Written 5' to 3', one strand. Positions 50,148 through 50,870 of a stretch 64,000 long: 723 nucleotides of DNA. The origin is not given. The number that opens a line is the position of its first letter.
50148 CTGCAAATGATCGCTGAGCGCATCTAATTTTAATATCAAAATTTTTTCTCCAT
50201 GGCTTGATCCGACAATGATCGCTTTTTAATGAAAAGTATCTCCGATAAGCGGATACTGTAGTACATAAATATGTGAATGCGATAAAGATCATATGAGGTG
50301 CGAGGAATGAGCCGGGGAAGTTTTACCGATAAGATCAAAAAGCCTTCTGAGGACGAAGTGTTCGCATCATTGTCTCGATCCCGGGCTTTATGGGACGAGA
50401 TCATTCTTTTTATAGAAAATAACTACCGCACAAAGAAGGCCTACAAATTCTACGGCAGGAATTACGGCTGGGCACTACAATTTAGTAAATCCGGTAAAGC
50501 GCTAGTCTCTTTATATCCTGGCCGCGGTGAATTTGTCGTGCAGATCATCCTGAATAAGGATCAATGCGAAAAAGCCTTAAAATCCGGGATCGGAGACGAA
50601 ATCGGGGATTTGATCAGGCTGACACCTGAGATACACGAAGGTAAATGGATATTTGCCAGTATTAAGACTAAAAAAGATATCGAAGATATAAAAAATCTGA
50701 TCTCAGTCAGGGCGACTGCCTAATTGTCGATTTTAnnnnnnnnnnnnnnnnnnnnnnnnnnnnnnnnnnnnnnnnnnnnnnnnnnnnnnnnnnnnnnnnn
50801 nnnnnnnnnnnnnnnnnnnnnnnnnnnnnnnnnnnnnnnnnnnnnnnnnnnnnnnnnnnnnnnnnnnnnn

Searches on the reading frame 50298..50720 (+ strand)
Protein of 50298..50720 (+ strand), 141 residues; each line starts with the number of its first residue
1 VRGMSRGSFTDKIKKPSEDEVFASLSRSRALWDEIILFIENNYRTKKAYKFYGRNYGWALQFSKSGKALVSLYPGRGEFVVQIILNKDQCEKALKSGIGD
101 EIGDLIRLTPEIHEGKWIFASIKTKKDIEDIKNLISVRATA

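Call 41: search_protein_families(library=pfam, proteins=[window:50298-50720:+], max_evalue=0.001)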
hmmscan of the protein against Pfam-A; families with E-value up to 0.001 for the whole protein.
window:50298-50720:+ (141 aa): 1 family
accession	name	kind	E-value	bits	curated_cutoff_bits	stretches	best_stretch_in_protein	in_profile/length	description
PF12663.12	DUF3788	-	7.6e-25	87.8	25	1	14-138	2-127/128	Protein of unknown function (DUF3788)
